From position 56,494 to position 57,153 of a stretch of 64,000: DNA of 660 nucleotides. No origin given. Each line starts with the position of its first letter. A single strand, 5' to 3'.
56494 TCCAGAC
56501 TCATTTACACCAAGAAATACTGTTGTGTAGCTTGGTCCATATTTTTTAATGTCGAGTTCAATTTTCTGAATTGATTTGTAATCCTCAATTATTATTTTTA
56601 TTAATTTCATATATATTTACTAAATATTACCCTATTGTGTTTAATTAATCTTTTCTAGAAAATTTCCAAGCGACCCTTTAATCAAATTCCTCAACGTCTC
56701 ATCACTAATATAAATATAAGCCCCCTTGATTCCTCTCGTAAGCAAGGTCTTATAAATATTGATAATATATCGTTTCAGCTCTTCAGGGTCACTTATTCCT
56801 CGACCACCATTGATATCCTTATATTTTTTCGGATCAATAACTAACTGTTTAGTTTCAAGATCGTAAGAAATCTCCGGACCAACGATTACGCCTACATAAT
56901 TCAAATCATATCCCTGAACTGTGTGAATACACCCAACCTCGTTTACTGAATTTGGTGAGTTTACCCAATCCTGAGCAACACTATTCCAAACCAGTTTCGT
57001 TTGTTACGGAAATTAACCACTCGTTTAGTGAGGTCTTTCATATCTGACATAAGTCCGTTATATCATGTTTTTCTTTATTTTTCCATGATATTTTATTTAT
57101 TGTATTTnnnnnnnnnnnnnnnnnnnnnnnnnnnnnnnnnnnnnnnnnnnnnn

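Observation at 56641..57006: Listed ORF 56641-56904 has no in-frame ATG and is really the tail of a truncated helicase-family gene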

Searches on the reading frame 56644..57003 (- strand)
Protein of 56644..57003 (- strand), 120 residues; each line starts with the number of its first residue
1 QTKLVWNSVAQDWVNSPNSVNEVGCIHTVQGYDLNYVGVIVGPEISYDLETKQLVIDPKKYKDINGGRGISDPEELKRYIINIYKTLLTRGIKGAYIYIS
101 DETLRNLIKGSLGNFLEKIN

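Call 6: search_protein_families(library=pfam, proteins=[window:56644-57003:-], max_evalue=1)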
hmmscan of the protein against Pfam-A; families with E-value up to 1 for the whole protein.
seq(120 aa): 1 family
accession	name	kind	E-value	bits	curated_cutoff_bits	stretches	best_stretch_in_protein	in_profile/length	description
PF09848.15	SLFN-g3_helicase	-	1.3e-27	97.5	24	1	5-101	250-354/354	Schlafen group 3, DNA/RNA helicase domain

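Call 7: search_protein_families(library=padloc, proteins=[window:56644-57003:-], max_evalue=1)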
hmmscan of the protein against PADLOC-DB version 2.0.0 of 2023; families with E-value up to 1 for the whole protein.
seq(120 aa): 1 family
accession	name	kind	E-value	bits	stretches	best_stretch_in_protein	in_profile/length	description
PDLC05014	PDC-S41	-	2.4e-05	20.8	1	9-100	539-624/657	-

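Call 8: find_homologous_proteins(query=window:56644-57003:-)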
Query seq(120 aa) (120 aa): 159 proteins with E <= 0.001 among 161 candidates; the best 120 are listed.
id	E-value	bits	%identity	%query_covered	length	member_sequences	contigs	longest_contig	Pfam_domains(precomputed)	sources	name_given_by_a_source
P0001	6.3e-48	180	99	73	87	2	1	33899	PF09848.16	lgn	-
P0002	1.6e-47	178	73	89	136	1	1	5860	PF09848.16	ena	-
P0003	1.5e-46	175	70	96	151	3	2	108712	PF09848.16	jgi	-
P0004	1.1e-45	172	70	92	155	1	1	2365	PF09848.16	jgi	jgi:hypothetical protein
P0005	2.8e-45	171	69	92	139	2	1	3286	PF09848.16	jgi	jgi:hypothetical protein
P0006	4.7e-45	170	68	93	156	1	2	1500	PF09848.16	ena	-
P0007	5.1e-45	170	68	93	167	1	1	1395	PF09848.16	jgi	jgi:DUF2075 family protein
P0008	6.4e-45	170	71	91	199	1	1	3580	PF09848.16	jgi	jgi:DUF2075 family protein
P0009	6.8e-45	170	71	91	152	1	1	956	PF09848.16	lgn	-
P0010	8.5e-45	170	70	93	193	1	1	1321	PF09848.16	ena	-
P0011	1.9e-44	168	71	89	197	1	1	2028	PF09848.16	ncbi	-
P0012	2.1e-44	168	65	94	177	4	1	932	PF09848.16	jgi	jgi:DUF2075 family protein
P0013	2.2e-44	168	68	94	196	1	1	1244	PF09848.16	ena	-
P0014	3.6e-44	168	70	88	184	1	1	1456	PF09848.16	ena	-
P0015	5.2e-44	167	68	90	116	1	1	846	PF09848.16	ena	-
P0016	6.1e-44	167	65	92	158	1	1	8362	PF09848.16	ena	-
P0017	6.8e-44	167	65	92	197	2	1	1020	PF09848.16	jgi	jgi:DUF2075 family protein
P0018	1.2e-43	166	69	88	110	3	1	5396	PF09848.16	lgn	-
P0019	2.3e-43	165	69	91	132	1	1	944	PF09848.16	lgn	-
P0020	2.5e-43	165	64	89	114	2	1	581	PF09848.16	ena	-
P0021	3.8e-43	164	65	94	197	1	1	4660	PF09848.16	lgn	-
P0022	5.6e-43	164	69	92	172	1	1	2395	PF09848.16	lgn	-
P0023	8.4e-43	163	65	95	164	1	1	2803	PF09848.16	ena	-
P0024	9.5e-43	163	65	92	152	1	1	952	PF09848.16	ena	-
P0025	1.6e-42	162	69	89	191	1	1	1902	PF09848.16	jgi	jgi:DUF2075 family protein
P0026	1.9e-42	162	66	92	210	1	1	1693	PF09848.16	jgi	jgi:DUF2075 family protein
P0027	2.4e-42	162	66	89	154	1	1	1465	PF09848.16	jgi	-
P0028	5.6e-42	161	66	99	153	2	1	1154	PF09848.16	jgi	jgi:hypothetical protein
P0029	7.1e-42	160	68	85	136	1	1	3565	PF09848.16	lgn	-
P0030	2.0e-41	159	64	94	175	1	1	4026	PF09848.16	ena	-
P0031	2.1e-41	159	62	94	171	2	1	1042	PF09848.16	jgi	jgi:hypothetical protein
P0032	3.1e-41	158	66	90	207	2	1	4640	PF09848.16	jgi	-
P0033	3.1e-41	158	70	89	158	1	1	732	PF09848.16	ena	-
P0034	3.4e-41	158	67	86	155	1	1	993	PF09848.16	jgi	-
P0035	5.0e-41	157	63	91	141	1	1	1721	PF09848.16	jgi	jgi:DUF2075 family protein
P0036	5.1e-41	157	63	92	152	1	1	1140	PF09848.16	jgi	jgi:DUF2075 family protein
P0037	6.3e-41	157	64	89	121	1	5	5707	PF09848.16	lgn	-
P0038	1.4e-40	156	64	93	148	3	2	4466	PF09848.16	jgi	-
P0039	4.3e-40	154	67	92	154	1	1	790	PF09848.16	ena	-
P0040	8.8e-40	153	62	91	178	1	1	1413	PF09848.16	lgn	-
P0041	2.8e-39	152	65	92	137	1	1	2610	PF09848.16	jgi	jgi:DUF2075 family protein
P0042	7.9e-39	150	59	93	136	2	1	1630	PF09848.16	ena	-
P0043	8.9e-39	150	63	88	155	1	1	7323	PF09848.16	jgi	jgi:DUF2075 family protein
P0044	2.2e-38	149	74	72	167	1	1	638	PF09848.16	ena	-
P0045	3.3e-38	148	61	89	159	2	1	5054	PF09848.16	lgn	-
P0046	5.9e-38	148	64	88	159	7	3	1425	PF09848.16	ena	-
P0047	8.4e-38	147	64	89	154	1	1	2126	PF09848.16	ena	-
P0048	9.6e-38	147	68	79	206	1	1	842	PF09848.16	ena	-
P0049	1.2e-37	147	57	93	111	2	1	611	PF09848.16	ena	-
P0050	2.2e-37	146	61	88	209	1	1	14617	PF09848.16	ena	-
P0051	2.3e-37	146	56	96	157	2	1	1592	PF09848.16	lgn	-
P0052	3.1e-37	145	56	93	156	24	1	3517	PF09848.16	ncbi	ncbi:MAG: DNA/RNA helicase domain-containing protein, partial [Holdemania filiformis]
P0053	4.3e-37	145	64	87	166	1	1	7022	PF09848.16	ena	-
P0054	2.3e-36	142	57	90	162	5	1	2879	PF09848.16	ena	-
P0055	3.6e-36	142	57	95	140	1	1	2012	PF09848.16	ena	-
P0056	1.7e-35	140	59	92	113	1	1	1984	PF09848.16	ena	-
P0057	2.4e-35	139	66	78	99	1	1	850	PF09848.16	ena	-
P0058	5.2e-35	138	58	88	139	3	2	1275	PF09848.16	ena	-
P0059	1.1e-34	137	59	92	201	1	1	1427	PF09848.16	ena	-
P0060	1.9e-34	136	52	94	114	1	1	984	PF09848.16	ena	-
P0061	2.8e-34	136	67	78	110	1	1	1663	PF09848.16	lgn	-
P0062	2.9e-34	136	63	83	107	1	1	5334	PF09848.16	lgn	-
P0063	7.5e-34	134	56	92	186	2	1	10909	PF09848.16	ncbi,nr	ncbi:MAG TPA: DUF2075 domain-containing protein, partial [Candidatus Doudnabacteria bacterium]|nr:DU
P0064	1.0e-33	134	58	86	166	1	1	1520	PF09848.16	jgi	-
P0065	1.5e-33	133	72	73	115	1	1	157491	PF09848.16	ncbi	-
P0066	1.5e-33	133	55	97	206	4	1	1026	PF09848.16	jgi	jgi:hypothetical protein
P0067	1.8e-33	133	57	87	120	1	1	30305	PF09848.16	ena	-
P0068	3.6e-33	132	54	93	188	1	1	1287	PF09848.16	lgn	-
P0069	3.8e-33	132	56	90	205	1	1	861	PF09848.16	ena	-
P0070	1.5e-32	130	67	73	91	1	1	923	PF09848.16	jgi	jgi:DUF2075 family protein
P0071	2.1e-32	130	59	87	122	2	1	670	PF09848.16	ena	-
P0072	2.6e-31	126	55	85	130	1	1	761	PF09848.16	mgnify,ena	mgnify:CR=1 FL=1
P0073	2.9e-31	126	56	88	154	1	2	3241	PF09848.16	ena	-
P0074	4.6e-31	125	56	86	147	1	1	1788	PF09848.16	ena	-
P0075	1.1e-29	121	51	96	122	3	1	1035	PF09848.16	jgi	jgi:DUF2075 family protein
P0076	1.7e-29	120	55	86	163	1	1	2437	PF09848.16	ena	-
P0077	2.2e-29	120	47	94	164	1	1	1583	PF09848.16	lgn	-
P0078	2.2e-29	120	58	87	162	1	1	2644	PF09848.16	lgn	-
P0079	5.3e-29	119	48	94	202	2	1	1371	PF09848.16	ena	-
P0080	6.0e-29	118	52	93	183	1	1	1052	PF09848.16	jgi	jgi:DUF2075 family protein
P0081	8.1e-29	118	61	79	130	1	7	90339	PF09848.16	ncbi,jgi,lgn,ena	jgi:DUF2075 family protein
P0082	8.8e-29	118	54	90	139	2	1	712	PF09848.16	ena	-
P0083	1.0e-28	118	56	90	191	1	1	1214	PF09848.16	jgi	-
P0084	1.0e-28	118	54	92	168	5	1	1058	PF09848.16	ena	-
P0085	1.8e-28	117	53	90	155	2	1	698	PF09848.16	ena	-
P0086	3.8e-28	116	52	89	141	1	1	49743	PF09848.16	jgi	jgi:hypothetical protein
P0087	6.3e-28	115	51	91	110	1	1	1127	PF09848.16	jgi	jgi:DUF2075 family protein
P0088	1.0e-27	115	52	87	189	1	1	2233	PF09848.16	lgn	-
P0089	1.3e-27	114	62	72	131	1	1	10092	PF09848.16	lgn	-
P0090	1.3e-27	114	53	88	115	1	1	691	PF09848.16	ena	-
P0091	1.9e-27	114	50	96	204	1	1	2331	PF09848.16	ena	-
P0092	2.1e-27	113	52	91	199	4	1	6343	PF09848.16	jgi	jgi:DUF2075 family protein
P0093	2.7e-27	113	50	88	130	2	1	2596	PF09848.16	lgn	-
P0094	3.4e-27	113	54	83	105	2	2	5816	PF09848.16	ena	-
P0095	4.1e-27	113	50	91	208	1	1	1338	PF09848.16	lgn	-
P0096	7.7e-27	112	59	75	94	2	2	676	PF09848.16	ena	-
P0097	8.2e-27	112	50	89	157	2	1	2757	PF09848.16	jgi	jgi:DUF2075 family protein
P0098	4.0e-26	109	57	88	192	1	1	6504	PF09848.16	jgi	jgi:DUF2075 family protein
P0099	4.1e-26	109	60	68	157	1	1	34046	PF09848.16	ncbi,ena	-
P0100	5.2e-26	109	47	89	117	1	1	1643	PF09848.16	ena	-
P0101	5.9e-26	109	51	85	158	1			PF09848.16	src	-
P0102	1.1e-25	108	47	92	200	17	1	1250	PF09848.16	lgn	-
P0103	1.5e-25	108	49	86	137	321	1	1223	PF09848.16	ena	-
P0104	1.8e-25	107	46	93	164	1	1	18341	PF09848.16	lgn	-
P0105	1.9e-25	107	64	63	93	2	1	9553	PF09848.16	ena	-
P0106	2.0e-25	107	51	80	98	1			PF09848.16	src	-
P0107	3.5e-25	106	50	86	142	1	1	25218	PF09848.16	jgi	jgi:DUF2075 family protein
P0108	3.9e-25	106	49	90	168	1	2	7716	PF09848.16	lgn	-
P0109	5.9e-25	106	69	60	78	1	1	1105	PF09848.16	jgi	-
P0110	6.2e-25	106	52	83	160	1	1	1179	PF09848.16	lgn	-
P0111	8.3e-25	105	50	89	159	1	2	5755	PF09848.16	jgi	-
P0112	1.3e-24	104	48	91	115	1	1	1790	PF09848.16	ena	-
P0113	1.6e-24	104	49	89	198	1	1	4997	PF09848.16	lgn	-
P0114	2.4e-24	104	46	84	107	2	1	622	PF09848.16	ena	-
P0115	4.0e-24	103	49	92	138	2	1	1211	PF09848.16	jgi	-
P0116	1.3e-23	101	43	89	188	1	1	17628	PF09848.16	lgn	-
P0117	1.9e-23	101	47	98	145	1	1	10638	PF09848.16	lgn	-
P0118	2.3e-23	100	51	82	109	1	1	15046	PF09848.16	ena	-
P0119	5.6e-23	99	46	87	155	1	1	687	PF09848.16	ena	-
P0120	1.0e-22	98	42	89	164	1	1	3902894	PF09848.16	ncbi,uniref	ncbi:DNA/RNA helicase domain-containing protein [Curtobacterium sp. L3-7]|uniref:DNA/RNA helicase do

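Call 9: find_related_loci(query=window:56644-57003:-, collection=genome_contigs, flank=6000)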
Query seq(120 aa) (120 aa) in genome_contigs; peptide patterns used: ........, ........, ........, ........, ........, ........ (x = any residue, [..] = any of these).
599 stretches matched a pattern (row limit reached: there are more); 553 encode a relative of the query (tblastn E <= 1e-3); the best 80 are kept; 80 distinct loci.
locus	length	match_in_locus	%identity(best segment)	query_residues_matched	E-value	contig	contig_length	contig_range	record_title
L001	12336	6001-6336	73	3-114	1e-54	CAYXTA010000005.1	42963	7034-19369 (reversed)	MAG TPA_asm: uncultured Candidatus Saccharibacteria bacterium isolate ERP123247_co1_13 genome assembly, contig: NODE_491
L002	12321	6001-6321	75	3-109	2e-53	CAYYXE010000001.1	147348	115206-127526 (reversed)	MAG TPA_asm: uncultured Candidatus Saccharibacteria bacterium isolate SRP133034_co1_65 genome assembly, contig: NODE_32_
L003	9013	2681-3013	74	3-113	3e-53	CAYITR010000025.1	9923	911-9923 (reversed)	MAG TPA_asm: uncultured Candidatus Saccharibacteria bacterium isolate ERP119705_co7_426 genome assembly, contig: NODE_55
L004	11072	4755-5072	76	3-108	3e-53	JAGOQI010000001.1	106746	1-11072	MAG: Candidatus Paceibacterota bacterium isolate Gw_Bodden_bin_186 Gw_Bodden_229_length_106746_cov_8.616063, whole genom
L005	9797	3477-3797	72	3-109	8e-53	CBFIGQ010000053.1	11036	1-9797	MAG: Minisyncoccia bacterium isolate Co_bin_773_orig genome assembly, contig: Co_bin_773_orig_Co_c_000004565815, whole g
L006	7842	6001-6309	80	3-105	6e-53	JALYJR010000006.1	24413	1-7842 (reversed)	MAG: bacterium isolate CAM bin9 SD1481-83_k127_1130273, whole genome shotgun sequence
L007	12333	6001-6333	69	3-120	1e-52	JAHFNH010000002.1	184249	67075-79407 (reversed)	MAG: Candidatus Nomurabacteria bacterium isolate nzgw476 NODE_34_length_184250_cov_5.996470, whole genome shotgun sequen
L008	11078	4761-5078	74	3-108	9e-53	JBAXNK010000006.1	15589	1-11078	MAG: bacterium isolate ELA477 MAG477_6, whole genome shotgun sequence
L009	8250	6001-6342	71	3-116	4e-52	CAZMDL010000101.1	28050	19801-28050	MAG TPA_asm: uncultured Candidatus Saccharibacteria bacterium isolate SRP135725_co2_147 genome assembly, contig: k141_53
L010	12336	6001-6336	71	3-114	4e-52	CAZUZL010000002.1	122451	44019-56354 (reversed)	MAG TPA_asm: uncultured Candidatus Saccharibacteria bacterium isolate SRP296810_co1_403 genome assembly, contig: NODE_12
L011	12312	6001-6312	74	3-106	3e-52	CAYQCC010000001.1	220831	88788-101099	MAG TPA_asm: uncultured Candidatus Saccharibacteria bacterium isolate SRP296810_co1_187 genome assembly, contig: NODE_47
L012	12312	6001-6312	75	3-106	3e-52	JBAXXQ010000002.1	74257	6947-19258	MAG: bacterium isolate ELA743 MAG743_2, whole genome shotgun sequence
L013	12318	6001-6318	73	3-108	3e-52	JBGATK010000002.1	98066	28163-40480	MAG: Candidatus Paceibacteria bacterium isolate MAG_AAO_AS.39 AAOAS-39_NODE_2_length_98066_cov_12.612048, whole genome s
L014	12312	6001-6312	75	2-105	9e-52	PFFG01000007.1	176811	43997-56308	MAG: Candidatus Gracilibacteria bacterium CG17_big_fil_post_rev_8_21_14_2_50_48_13 CG17_8_21_14_2.50_scaffold_21_c, whol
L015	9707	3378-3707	72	1-110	5e-52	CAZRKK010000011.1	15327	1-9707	MAG TPA_asm: uncultured Candidatus Saccharibacteria bacterium isolate SRP170004_co1_269 genome assembly, contig: NODE_60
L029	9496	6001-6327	71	3-111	3e-49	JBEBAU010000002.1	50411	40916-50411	MAG: Candidatus Parcubacteria bacterium isolate arikareeriver_2019_sw_WHONDRS-S19S_0023_B_bin.2 scaffold_1060660, whole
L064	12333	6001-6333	66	3-113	3e-46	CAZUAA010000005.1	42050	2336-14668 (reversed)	MAG TPA_asm: uncultured Candidatus Saccharibacteria bacterium isolate SRP285395_co2_291 genome assembly, contig: NODE_13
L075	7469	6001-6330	68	3-116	2e-45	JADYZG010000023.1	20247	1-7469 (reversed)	MAG: bacterium isolate SJ560 c_000001167996, whole genome shotgun sequence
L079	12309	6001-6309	64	3-105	3e-44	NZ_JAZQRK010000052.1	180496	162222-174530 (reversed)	MAG: Chryseobacterium sp. isolate T1900045231_TH20190001.MAGScoT_cleanbin_000007 SGB_5408_k141_176415, whole genome shot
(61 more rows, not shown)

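Call 10: find_encoding_contigs(protein=P0001, flank=10000, max_places=4)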
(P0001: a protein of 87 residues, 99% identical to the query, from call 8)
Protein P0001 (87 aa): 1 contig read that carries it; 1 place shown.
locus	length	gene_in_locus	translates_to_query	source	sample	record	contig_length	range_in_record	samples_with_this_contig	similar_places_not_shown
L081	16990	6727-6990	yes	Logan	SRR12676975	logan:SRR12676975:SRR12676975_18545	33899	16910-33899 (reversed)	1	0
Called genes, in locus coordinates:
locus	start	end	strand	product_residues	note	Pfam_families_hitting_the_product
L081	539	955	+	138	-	PF08570:DUF1761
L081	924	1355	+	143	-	PF09945:DUF2177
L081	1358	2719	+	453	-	PF06966:DUF1295, PF02544:Steroid_dh (weak), PF04279:IspA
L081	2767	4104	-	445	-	-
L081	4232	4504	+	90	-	PF04024:PspC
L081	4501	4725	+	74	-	-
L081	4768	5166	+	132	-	PF03073:TspO_MBR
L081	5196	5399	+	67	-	PF11127:YgaP-like_TM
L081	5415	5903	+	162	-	PF01625:PMSR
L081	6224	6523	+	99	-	PF08922:DUF1905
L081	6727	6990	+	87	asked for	PF09848:SLFN-g3_helicase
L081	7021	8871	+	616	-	PF02463:SMC_N (weak), PF13175:AAA_15, PF13304:AAA_21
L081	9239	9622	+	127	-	PF13564:DoxX_2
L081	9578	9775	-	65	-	-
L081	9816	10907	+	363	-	-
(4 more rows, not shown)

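Call 17: search_protein_families(library=pfam, proteins=[L006:4771-6792:+, L029:4771-6348:+, L006:4421-4765:+, L064:4389-4733:+], max_evalue=0.01)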
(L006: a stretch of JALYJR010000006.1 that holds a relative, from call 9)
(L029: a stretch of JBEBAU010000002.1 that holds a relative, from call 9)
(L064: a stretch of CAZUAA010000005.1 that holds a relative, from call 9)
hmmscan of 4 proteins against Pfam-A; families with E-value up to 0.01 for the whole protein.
L006:4771-6792:+ (674 aa): 8 families
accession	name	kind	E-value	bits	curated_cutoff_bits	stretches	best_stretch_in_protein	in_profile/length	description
PF09848.15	SLFN-g3_helicase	-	1.4e-69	235.5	24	1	174-509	2-354/354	Schlafen group 3, DNA/RNA helicase domain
PF00717.28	Peptidase_S24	-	1.3e-19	70.5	23.3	1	549-663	1-114/116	Peptidase S24-like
PF04851.21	ResIII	-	9.6e-06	26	22.5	0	154-228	5-76/164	Type III restriction enzyme, res subunit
PF13245.12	AAA_19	-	0.00063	20.4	25.1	1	172-218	10-54/134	AAA domain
PF24883.2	NPHP3_N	-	0.0014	19.3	24.8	1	171-203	20-52/164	Nephrocystin 3, N-terminal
PF00270.35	DEAD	-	0.0037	17.4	26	0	174-242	15-85/167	DEAD/DEAH box helicase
PF01541.30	GIY-YIG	-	0.0045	17.7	22.6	0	35-65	12-42/78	GIY-YIG catalytic domain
PF20720.3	nSTAND3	-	0.009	16.2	27.2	0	173-201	17-45/155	Novel STAND NTPase 3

L029:4771-6348:+ (526 aa): 10 families
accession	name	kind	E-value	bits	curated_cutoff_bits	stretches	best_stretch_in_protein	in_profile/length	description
PF09848.15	SLFN-g3_helicase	-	3.1e-65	221.2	24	1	178-509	4-354/354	Schlafen group 3, DNA/RNA helicase domain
PF04851.21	ResIII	-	3.1e-09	37.4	22.5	1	155-232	4-78/164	Type III restriction enzyme, res subunit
PF24883.2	NPHP3_N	-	0.00012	22.8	24.8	1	166-202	12-49/164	Nephrocystin 3, N-terminal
PF13401.12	AAA_22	-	0.00012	22.8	27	1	175-266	5-101/130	AAA domain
PF00270.35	DEAD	-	0.0002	21.6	26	1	175-240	14-81/167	DEAD/DEAH box helicase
PF01541.30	GIY-YIG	-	0.0008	20.1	22.6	1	31-58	4-33/78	GIY-YIG catalytic domain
PF00004.35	AAA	-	0.00094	20.1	21.2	1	179-265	2-74/131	ATPase family associated with various cellular activities (AAA)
PF20720.3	nSTAND3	-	0.0017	18.5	27.2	1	163-203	7-45/155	Novel STAND NTPase 3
PF13245.12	AAA_19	-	0.0039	17.8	25.1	0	175-216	11-50/134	AAA domain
PF05496.18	RuvB_N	-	0.0054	16.9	27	0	171-199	29-57/159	Holliday junction DNA helicase RuvB P-loop domain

L006:4421-4765:+ (115 aa): 4 families
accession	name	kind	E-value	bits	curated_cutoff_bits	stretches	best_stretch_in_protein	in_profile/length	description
PF12643.12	MazG-like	-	2.5e-12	47.3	27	1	32-115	2-85/85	MazG-like family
PF03819.22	MazG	-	5.9e-05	23.7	22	1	26-94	3-64/74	MazG nucleotide pyrophosphohydrolase domain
PF08761.16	dUTPase_2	-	0.00021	22.1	22.9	1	26-94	29-95/162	dUTPase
PF01503.22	PRA-PH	-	0.00022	22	21.3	1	51-91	48-81/86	Phosphoribosyl-ATP pyrophosphohydrolase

L064:4389-4733:+ (115 aa): 4 families
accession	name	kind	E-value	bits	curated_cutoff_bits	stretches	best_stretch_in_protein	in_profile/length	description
PF12643.12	MazG-like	-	4e-16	59.5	27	1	31-115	1-85/85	MazG-like family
PF03819.22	MazG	-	4.1e-05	24.2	22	1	33-101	10-71/74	MazG nucleotide pyrophosphohydrolase domain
PF01503.22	PRA-PH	-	0.0022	18.8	21.3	1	44-87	30-77/86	Phosphoribosyl-ATP pyrophosphohydrolase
PF08761.16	dUTPase_2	-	0.0051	17.6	22.9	1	6-98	14-99/162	dUTPase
